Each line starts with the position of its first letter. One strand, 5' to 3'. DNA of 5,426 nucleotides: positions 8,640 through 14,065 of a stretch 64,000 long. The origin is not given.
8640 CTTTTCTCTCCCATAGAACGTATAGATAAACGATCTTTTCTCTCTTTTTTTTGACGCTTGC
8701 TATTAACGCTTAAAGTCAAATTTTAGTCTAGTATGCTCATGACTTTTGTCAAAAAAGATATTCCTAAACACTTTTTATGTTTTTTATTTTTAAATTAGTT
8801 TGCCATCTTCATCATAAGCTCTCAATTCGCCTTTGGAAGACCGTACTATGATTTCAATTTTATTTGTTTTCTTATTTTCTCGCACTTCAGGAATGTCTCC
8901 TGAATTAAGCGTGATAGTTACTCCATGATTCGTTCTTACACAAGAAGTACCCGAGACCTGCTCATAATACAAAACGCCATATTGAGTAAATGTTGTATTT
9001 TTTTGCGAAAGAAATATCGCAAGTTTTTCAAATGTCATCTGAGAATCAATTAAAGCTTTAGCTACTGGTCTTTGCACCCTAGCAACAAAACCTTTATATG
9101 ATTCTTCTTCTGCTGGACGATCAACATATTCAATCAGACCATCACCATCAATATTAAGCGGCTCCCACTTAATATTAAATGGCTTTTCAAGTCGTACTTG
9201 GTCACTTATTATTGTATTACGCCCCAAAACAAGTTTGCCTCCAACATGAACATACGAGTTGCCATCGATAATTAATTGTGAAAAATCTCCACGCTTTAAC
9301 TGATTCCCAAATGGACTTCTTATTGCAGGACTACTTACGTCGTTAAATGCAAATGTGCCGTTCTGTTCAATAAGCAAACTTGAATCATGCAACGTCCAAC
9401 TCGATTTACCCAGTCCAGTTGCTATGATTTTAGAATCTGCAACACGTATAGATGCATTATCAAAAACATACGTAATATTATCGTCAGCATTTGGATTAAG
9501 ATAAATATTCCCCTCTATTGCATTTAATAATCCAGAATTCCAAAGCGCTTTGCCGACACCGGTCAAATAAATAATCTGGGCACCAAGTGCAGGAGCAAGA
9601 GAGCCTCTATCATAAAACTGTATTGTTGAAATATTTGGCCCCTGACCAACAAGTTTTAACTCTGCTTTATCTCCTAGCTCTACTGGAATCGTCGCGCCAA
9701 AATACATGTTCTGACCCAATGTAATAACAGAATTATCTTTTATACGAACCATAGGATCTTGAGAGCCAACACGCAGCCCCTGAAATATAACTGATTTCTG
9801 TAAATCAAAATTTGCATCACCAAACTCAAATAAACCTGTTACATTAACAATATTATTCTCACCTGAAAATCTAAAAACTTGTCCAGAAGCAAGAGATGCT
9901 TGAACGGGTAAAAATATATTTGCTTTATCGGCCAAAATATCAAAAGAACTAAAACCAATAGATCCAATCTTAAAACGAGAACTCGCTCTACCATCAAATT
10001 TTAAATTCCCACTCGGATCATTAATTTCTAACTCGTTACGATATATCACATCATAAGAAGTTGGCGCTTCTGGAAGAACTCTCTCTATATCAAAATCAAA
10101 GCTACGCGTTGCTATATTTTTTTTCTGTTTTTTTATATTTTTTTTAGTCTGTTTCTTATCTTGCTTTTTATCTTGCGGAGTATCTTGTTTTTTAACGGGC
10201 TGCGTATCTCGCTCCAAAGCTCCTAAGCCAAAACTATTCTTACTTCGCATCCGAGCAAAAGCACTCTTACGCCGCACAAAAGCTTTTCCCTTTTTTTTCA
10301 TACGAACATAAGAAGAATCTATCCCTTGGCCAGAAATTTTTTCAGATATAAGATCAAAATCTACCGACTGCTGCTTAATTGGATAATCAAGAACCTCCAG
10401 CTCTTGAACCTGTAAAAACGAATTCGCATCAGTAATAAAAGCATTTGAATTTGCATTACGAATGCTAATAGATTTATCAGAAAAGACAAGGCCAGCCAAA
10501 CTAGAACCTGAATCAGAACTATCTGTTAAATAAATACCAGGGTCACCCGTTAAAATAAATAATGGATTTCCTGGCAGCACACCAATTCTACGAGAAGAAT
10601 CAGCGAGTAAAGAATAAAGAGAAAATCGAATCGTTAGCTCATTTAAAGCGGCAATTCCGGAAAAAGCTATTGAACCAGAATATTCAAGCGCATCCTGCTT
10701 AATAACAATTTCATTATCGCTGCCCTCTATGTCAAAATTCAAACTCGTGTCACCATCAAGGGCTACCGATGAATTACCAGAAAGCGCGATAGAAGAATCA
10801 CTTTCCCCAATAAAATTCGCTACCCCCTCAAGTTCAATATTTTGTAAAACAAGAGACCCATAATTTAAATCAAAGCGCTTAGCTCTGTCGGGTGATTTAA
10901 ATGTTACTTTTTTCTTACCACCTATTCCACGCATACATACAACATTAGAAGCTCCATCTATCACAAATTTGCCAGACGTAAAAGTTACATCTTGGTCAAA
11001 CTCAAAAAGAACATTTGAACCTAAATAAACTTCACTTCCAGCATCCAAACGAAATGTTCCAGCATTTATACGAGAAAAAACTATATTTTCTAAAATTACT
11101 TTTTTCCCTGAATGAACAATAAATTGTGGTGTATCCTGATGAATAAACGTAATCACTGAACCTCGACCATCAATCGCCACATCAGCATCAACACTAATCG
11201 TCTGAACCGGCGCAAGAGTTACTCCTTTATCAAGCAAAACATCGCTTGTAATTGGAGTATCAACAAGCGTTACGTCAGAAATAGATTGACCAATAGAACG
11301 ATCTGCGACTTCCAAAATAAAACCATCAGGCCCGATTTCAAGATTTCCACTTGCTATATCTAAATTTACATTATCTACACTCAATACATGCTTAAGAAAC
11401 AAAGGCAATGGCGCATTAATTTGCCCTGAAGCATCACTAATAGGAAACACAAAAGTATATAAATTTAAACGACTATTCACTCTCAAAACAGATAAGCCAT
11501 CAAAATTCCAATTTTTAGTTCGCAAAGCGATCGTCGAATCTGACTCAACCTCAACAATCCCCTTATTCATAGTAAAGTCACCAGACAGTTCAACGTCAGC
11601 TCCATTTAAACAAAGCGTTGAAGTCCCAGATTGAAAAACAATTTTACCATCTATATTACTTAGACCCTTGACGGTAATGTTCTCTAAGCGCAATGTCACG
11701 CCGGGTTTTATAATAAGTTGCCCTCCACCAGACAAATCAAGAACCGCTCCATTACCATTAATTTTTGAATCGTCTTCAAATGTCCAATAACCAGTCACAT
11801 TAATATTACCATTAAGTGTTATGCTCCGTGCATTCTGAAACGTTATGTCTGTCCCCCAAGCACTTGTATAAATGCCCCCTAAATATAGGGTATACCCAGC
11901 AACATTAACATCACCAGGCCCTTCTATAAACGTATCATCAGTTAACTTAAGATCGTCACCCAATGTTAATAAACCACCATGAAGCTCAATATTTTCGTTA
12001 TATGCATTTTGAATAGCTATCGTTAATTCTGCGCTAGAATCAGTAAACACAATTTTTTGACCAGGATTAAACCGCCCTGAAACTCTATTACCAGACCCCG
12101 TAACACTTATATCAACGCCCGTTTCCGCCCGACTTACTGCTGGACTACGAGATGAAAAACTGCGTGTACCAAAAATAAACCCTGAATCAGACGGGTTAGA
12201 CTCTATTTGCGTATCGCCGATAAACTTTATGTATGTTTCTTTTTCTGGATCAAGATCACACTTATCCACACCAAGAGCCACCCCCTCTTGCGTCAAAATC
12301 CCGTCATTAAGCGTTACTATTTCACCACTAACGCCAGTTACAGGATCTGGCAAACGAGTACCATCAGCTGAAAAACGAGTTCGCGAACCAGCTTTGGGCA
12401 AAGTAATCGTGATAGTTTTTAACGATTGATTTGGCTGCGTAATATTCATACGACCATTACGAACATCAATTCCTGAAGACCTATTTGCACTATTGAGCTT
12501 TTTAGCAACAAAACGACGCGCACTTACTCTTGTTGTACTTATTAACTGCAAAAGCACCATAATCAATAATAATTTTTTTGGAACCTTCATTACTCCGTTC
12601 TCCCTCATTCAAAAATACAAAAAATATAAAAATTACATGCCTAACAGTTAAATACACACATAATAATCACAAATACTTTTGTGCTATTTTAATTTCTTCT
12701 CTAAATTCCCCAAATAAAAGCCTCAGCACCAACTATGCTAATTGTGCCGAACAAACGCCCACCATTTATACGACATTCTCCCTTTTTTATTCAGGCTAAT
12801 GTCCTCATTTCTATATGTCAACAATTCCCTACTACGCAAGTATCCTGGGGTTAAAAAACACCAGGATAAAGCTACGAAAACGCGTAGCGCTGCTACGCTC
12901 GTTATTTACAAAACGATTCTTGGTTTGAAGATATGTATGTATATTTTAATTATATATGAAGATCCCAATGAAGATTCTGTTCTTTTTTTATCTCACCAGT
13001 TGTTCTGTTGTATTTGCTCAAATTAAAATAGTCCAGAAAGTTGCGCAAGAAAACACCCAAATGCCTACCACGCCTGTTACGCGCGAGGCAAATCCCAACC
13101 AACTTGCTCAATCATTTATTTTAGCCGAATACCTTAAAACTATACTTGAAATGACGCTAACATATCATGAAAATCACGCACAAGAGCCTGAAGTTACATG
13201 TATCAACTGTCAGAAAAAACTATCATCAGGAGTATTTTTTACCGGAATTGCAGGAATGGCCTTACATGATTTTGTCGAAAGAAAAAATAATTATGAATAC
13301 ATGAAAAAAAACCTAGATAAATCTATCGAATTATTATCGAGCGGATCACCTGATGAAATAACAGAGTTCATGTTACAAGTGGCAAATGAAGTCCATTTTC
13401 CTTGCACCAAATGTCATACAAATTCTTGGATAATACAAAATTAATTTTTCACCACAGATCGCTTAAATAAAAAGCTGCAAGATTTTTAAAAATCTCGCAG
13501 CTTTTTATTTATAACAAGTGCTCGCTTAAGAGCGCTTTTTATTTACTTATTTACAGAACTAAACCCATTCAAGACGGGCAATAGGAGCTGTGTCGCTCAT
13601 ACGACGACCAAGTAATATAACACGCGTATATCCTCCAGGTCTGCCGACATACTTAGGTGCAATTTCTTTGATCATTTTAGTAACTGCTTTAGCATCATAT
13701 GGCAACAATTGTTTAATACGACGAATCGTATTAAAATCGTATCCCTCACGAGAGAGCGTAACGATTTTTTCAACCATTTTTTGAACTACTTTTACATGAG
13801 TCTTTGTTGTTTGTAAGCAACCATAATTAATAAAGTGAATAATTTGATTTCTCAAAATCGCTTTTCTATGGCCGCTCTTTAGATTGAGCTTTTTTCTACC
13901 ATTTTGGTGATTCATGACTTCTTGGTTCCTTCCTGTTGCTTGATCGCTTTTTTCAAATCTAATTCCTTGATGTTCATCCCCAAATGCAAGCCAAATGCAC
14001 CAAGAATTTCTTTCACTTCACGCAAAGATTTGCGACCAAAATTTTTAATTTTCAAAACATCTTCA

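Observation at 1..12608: Five co-oriented envelope genes form an uncharacterised surface/secretion-like locus beside the ribosomal supercluster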

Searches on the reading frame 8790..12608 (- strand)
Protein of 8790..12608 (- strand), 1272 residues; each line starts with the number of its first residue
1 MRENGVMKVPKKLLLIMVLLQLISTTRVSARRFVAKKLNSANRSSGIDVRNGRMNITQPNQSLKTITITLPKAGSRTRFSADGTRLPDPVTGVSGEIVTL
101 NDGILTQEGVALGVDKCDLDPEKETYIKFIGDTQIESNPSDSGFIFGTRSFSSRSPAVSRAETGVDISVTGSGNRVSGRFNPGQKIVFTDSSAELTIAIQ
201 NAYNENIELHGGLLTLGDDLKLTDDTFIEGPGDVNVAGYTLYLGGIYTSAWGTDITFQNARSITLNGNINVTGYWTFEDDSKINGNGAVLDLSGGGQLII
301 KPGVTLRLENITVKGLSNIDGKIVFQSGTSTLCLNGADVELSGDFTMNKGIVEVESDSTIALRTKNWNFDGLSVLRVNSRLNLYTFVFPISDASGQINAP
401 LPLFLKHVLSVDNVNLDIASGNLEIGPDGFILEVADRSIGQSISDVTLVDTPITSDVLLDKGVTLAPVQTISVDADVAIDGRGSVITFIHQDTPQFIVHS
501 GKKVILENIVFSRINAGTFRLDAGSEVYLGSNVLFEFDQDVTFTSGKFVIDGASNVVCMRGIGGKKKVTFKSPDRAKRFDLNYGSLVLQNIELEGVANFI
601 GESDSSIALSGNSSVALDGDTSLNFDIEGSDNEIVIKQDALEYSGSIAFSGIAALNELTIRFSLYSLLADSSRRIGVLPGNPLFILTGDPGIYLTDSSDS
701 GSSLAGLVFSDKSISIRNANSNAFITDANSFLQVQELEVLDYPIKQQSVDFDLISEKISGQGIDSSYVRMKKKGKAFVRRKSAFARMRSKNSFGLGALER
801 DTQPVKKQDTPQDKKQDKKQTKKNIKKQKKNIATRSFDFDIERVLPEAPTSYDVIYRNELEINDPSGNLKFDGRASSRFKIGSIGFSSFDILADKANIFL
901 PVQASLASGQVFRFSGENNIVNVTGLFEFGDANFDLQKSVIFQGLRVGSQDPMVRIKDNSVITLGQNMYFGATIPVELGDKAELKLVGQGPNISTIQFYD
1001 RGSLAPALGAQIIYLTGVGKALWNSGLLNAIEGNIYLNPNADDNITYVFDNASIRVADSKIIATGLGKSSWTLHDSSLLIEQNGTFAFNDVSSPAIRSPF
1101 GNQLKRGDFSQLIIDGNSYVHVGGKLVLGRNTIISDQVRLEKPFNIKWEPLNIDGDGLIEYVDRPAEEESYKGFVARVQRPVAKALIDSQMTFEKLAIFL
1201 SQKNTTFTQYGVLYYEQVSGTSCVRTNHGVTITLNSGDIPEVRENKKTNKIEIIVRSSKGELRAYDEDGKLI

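Call 5: search_protein_families(library=pfam, proteins=[window:8790-12608:-], max_evalue=1)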
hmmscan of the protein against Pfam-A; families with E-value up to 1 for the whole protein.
window:8790-12608:- (1272 aa): 1 family
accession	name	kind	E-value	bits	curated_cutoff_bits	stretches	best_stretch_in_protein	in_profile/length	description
PF05594.20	Fil_haemagg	-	0.15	13.2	21.5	1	228-297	2-67/72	Haemagglutinin repeat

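Call 6: search_protein_families(library=ncbifam, proteins=[window:8790-12608:-], max_evalue=1)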
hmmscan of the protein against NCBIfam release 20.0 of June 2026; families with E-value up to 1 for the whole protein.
window:8790-12608:- (1272 aa): 0 families

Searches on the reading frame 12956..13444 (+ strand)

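Call 5: search_protein_families(library=pfam, proteins=[window:12956-13444:+], max_evalue=1)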
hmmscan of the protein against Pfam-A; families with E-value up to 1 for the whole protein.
window:12956-13444:+ (162 aa): 3 families
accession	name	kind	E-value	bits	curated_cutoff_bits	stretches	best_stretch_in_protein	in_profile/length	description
PF00412.28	LIM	-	0.035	14.8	22.9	0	69-95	21-42/58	LIM domain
PF05495.17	zf-CHY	-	0.054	14.4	31.3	0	73-89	49-65/68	CHY zinc finger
PF23103.1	Zf-C2H2_ZNF451_5th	-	0.68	10.2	27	1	79-91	4-16/35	Fifth Zinc fingers C2H2 type, ZNF451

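Call 6: search_protein_families(library=ncbifam, proteins=[window:12956-13444:+], max_evalue=1)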
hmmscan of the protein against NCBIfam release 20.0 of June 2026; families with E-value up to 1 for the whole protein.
window:12956-13444:+ (162 aa): 1 family
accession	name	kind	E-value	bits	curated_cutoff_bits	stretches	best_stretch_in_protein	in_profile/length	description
NF033196.2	c_type_nonphoto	exception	0.012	15.7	70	0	129-156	9-36/98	c-type cytochrome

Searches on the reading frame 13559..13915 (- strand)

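Call 85: search_protein_families(library=pfam, proteins=[window:13559-13915:-], max_evalue=0.01)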
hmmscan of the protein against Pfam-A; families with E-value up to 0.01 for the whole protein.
window:13559-13915:- (118 aa): 1 family
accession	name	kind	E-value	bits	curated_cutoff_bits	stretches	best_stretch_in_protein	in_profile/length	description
PF01196.24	Ribosomal_L17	-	3.3e-21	76.4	27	1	20-118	1-97/97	Ribosomal protein L17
